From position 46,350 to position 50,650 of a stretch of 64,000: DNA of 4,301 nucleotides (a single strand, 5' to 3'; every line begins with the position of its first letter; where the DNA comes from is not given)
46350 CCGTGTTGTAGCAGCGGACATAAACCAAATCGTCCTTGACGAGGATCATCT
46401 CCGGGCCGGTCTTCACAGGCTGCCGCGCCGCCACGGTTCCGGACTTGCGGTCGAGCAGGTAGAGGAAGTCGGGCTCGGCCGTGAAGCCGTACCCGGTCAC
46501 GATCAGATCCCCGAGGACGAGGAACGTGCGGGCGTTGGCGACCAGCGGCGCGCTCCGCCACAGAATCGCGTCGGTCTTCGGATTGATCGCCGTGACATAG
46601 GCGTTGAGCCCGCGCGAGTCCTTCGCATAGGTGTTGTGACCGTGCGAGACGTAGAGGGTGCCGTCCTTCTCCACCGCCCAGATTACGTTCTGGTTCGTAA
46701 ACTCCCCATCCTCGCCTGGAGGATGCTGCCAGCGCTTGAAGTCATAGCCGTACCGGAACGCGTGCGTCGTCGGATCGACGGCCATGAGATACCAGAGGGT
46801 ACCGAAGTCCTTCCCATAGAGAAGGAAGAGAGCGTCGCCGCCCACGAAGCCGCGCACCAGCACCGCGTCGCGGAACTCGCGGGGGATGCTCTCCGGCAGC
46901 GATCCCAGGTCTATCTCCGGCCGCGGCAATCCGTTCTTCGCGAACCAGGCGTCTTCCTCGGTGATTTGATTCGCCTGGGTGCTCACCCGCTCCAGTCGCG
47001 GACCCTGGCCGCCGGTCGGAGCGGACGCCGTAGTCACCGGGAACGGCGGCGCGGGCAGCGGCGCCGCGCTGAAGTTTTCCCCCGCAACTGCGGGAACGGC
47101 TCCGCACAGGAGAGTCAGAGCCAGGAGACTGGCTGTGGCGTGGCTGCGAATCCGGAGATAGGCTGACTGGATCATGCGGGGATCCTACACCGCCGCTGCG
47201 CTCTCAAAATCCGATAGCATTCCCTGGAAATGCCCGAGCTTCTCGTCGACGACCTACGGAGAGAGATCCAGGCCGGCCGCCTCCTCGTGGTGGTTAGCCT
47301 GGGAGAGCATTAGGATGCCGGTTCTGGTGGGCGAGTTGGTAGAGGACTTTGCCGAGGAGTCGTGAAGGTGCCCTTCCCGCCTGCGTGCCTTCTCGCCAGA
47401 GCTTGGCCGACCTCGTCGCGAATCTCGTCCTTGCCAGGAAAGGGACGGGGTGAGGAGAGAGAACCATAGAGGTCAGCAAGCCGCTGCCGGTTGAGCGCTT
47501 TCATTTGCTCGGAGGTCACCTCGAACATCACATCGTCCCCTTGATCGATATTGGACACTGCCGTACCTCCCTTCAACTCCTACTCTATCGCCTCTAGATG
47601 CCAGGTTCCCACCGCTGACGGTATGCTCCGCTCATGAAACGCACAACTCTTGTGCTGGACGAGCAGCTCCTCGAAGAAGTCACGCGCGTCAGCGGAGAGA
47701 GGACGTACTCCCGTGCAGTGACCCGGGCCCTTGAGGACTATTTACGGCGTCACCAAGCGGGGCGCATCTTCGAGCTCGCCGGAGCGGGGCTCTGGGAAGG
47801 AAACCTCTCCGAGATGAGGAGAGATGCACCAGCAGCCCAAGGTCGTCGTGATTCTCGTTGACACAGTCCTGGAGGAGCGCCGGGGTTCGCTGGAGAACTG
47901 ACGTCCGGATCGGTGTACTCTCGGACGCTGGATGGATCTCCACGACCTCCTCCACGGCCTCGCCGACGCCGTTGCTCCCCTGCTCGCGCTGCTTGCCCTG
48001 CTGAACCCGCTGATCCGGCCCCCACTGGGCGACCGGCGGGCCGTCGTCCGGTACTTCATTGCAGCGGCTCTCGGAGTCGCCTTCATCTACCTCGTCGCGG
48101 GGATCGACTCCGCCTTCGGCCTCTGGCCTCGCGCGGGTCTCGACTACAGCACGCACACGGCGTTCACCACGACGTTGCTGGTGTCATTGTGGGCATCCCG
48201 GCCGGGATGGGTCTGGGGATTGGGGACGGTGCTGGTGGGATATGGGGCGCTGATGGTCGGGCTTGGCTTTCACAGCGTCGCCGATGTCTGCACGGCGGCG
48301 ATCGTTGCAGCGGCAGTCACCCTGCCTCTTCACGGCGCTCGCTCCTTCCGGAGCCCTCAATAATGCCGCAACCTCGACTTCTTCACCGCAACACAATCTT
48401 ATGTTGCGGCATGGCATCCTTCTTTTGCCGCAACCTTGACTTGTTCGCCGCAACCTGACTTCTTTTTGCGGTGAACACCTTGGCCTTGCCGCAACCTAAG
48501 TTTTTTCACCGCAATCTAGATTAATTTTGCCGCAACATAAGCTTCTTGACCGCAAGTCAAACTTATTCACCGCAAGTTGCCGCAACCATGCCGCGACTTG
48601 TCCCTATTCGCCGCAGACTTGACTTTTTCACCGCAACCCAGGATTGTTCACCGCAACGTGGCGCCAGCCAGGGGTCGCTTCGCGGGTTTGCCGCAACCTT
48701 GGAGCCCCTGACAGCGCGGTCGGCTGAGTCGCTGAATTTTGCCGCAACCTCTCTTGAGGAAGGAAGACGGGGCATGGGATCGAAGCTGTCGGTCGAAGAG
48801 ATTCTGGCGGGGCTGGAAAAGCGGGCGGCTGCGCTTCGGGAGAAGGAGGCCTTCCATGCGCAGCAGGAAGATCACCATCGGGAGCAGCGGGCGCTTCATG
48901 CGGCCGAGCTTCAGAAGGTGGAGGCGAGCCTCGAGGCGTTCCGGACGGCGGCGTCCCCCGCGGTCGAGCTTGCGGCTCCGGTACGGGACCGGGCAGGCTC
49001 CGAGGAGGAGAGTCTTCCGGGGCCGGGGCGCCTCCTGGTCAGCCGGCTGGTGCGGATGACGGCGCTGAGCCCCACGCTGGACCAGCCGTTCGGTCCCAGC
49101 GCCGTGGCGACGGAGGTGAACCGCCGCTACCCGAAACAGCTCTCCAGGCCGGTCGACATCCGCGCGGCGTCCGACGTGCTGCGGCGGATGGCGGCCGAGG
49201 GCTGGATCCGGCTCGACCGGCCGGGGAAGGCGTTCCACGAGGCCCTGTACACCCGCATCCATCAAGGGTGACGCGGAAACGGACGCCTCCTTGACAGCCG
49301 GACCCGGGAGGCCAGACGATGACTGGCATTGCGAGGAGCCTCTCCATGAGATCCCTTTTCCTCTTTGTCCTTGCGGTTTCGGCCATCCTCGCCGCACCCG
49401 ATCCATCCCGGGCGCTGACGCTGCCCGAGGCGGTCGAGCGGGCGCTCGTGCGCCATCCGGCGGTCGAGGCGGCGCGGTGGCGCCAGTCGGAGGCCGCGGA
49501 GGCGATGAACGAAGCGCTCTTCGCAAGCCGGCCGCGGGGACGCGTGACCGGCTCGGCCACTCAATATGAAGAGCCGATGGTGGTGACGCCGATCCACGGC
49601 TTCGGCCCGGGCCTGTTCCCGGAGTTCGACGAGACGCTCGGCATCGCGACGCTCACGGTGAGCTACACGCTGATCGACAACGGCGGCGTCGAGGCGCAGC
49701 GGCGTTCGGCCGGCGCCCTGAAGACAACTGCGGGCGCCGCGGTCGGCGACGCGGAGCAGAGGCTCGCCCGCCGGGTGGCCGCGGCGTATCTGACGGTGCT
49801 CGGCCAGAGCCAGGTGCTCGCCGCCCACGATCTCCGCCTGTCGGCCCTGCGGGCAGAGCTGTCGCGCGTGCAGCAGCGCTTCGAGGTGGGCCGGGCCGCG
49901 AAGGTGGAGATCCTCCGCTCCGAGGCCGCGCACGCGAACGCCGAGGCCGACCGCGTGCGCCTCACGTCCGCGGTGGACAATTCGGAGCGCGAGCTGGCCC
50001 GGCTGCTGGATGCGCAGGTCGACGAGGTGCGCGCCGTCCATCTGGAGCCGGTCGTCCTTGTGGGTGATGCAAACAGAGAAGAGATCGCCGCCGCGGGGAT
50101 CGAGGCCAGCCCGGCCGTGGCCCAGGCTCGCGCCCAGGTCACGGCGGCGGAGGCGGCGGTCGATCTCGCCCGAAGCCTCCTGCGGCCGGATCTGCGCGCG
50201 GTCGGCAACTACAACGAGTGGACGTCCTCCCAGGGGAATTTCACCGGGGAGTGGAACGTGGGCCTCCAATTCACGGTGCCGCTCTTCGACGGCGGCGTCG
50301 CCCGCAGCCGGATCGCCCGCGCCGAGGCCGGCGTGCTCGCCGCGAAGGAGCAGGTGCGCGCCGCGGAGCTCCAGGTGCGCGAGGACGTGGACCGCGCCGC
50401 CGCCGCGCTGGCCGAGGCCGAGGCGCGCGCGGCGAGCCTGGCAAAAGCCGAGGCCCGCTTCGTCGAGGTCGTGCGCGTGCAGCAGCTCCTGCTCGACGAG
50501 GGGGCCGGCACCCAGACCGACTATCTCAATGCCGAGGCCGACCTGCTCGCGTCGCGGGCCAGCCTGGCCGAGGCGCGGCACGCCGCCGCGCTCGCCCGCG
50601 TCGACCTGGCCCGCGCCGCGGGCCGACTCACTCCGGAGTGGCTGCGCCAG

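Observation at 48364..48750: Iteron-like array of 18 CCGCAA-core units phased at 20-21 bp, upstream of a small possible DNA-binding ORF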

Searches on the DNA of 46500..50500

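Call 7: search_rna_families(source=window, start=46500, end=50500, threshold=evalue, max_evalue=5)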
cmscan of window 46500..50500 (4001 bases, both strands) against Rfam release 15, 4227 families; matches with E-value up to 5: 0.
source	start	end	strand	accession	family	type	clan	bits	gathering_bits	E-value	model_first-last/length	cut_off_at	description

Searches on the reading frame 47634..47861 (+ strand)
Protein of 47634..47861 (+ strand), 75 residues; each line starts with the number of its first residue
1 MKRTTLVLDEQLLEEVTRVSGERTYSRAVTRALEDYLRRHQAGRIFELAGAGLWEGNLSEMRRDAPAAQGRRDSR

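Call 8: search_protein_families(library=pfam, proteins=[window:47634-47861:+], max_evalue=0.1)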
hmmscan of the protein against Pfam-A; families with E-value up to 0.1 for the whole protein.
window:47634-47861:+ (75 aa): 2 families
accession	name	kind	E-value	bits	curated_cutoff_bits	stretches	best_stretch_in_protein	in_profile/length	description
PF09957.15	VapB_antitoxin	-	9.6e-10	38.6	23.4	1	2-45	1-44/47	Bacterial antitoxin of type II TA system, VapB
PF07704.17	PSK_trans_fac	-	0.0029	18.9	28.3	1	10-70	11-64/82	Rv0623-like transcription factor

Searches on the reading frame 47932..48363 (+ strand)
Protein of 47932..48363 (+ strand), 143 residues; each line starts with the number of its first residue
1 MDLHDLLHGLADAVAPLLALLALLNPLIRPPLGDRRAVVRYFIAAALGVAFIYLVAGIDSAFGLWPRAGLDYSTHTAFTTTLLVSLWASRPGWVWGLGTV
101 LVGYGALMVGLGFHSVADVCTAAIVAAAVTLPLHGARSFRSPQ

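Call 8: search_protein_families(library=pfam, proteins=[window:47932-48363:+], max_evalue=0.1)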
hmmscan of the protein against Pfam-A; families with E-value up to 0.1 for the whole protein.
window:47932-48363:+ (143 aa): 0 families

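Call 34: search_protein_families(library=ncbifam, proteins=[window:47932-48363:+], max_evalue=1)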
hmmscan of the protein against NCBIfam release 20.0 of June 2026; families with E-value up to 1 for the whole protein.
window:47932-48363:+ (143 aa): 0 families
